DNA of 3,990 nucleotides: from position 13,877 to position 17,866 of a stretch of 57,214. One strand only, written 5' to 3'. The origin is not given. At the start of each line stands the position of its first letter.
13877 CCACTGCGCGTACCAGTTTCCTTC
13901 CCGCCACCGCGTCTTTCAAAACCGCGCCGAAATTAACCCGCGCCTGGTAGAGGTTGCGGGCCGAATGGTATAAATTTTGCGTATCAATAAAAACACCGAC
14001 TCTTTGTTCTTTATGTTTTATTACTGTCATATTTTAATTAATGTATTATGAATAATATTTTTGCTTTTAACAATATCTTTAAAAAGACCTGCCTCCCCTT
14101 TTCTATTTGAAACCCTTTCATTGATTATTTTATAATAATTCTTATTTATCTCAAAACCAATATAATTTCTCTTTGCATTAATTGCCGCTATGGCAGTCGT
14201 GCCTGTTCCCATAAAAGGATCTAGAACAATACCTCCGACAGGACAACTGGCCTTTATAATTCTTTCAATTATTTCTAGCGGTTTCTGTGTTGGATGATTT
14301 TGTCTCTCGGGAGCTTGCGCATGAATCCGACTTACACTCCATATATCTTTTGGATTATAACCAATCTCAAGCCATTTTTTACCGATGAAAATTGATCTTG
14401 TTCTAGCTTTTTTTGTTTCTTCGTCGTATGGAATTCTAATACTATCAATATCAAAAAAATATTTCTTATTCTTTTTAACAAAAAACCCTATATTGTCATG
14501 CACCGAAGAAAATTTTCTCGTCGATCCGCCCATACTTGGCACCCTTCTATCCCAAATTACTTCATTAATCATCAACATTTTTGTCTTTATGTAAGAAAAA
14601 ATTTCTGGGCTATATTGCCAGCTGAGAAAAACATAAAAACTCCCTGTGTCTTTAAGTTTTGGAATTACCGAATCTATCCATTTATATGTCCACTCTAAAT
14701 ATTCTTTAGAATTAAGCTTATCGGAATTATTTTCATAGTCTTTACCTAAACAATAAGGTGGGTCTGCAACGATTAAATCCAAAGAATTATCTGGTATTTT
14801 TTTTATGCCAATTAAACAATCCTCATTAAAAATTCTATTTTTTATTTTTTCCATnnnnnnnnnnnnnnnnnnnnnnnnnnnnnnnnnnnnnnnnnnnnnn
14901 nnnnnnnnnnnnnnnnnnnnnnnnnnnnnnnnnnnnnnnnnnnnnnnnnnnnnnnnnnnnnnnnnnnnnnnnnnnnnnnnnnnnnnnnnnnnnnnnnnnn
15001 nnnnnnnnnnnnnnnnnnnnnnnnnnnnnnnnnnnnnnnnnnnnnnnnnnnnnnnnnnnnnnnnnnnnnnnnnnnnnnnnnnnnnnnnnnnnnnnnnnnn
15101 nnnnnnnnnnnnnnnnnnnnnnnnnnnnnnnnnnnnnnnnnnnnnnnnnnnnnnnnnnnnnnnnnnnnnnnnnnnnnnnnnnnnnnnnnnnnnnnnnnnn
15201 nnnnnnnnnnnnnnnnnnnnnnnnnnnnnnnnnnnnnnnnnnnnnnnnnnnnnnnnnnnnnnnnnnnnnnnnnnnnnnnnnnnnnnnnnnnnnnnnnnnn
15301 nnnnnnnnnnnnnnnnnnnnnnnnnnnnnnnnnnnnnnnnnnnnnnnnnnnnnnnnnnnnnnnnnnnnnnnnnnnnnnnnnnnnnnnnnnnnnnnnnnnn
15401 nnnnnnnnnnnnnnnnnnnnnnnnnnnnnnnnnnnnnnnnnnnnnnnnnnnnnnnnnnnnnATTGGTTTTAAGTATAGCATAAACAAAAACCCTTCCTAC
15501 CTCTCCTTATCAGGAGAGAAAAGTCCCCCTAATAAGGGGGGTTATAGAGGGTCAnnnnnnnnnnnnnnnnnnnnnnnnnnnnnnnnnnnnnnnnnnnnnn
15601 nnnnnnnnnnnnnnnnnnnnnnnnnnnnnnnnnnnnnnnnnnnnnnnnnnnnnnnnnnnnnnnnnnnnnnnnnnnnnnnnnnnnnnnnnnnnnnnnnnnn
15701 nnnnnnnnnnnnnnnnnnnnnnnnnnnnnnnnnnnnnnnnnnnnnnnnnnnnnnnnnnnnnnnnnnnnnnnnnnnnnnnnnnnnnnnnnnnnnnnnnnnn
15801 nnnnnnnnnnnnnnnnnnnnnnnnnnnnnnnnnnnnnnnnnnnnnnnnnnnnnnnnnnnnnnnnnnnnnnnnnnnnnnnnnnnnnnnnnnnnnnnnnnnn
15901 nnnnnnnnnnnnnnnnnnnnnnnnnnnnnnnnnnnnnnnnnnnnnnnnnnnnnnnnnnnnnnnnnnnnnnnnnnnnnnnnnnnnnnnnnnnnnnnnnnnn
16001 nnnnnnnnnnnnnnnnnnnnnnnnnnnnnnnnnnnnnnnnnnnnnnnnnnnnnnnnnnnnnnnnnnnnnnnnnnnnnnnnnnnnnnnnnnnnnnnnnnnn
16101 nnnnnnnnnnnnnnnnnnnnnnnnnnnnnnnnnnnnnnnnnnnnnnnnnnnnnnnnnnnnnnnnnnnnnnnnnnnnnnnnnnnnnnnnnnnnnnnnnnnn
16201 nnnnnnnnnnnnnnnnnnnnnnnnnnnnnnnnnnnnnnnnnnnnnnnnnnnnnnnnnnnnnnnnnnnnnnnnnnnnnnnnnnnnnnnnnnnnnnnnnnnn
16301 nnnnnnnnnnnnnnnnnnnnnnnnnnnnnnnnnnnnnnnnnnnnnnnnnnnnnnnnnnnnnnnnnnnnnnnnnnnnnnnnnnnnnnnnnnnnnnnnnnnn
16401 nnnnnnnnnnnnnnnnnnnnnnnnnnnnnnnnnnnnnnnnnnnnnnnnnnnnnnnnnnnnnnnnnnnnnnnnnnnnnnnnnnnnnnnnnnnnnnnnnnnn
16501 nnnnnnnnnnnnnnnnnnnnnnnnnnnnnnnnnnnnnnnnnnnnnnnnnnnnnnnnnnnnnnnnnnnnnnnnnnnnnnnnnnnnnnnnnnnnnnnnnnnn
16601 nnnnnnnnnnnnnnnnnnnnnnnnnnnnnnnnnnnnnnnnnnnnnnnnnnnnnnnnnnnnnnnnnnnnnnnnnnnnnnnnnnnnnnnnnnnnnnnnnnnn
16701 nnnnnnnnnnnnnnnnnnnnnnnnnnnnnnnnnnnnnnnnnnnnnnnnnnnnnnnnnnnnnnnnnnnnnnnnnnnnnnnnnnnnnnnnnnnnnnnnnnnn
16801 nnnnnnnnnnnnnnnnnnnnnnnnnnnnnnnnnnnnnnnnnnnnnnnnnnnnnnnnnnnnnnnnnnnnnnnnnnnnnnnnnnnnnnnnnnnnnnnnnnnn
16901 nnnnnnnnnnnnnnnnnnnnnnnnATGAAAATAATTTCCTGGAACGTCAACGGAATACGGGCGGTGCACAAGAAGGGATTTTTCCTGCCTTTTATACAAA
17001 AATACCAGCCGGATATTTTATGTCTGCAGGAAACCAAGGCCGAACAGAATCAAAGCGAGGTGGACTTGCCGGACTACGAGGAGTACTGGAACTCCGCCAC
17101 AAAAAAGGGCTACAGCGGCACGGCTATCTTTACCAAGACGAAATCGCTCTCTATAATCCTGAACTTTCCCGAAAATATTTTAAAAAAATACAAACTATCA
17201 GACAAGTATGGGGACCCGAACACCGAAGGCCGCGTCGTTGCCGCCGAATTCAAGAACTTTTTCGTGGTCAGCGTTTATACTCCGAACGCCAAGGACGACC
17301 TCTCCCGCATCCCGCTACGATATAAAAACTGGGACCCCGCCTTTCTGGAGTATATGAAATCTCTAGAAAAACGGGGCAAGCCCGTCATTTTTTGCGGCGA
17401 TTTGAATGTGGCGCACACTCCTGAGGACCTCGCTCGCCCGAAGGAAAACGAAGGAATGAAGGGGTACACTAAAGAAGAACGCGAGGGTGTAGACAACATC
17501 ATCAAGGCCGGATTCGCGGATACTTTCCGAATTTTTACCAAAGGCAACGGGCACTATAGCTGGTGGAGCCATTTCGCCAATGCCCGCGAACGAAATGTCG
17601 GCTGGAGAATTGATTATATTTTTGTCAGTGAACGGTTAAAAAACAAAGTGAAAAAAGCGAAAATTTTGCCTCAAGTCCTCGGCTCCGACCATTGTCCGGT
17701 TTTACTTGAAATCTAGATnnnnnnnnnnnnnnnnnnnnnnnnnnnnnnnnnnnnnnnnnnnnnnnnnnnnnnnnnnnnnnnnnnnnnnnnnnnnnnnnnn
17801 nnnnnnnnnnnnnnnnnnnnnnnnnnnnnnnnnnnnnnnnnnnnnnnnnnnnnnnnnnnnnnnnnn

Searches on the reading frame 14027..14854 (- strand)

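Call 68: search_protein_families(library=pfam, proteins=[window:14027-14854:-], max_evalue=0.001)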
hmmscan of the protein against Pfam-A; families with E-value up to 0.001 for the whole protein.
window:14027-14854:- (275 aa): 4 families
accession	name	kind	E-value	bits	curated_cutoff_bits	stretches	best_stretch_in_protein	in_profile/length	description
PF01555.25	N6_N4_Mtase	-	4.6e-59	200.5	26.7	1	26-246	2-221/221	DNA methylase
PF03602.21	Cons_hypoth95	-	0.00014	22.1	24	0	18-54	105-143/182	Conserved hypothetical protein 95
PF01170.24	UPF0020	-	0.00072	19.7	22.3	0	207-242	29-64/197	RMKL-like, methyltransferase domain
PF02086.21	MethyltransfD12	-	0.00074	19.8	22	0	195-252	11-66/253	D12 class N6 adenine-specific DNA methyltransferase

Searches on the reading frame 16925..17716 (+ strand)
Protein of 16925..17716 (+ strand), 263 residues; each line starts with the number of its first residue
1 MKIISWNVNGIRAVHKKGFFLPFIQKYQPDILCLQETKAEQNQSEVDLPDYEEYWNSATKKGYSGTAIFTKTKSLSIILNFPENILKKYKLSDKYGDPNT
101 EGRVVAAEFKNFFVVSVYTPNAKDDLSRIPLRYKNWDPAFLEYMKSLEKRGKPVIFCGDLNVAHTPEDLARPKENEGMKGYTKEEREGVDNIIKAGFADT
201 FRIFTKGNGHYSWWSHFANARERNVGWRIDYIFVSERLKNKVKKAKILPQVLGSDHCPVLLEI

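Call 68: search_protein_families(library=pfam, proteins=[window:16925-17716:+], max_evalue=0.001)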
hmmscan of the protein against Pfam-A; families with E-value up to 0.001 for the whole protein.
window:16925-17716:+ (263 aa): 2 families
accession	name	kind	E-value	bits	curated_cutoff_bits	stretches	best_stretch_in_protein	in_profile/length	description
PF03372.29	Exo_endo_phos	-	3.4e-29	102.6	24.5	1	4-256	1-225/225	Endonuclease/Exonuclease/phosphatase family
PF14529.12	Exo_endo_phos_2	-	8.1e-05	22.9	27.4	0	113-165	2-44/117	Endonuclease-reverse transcriptase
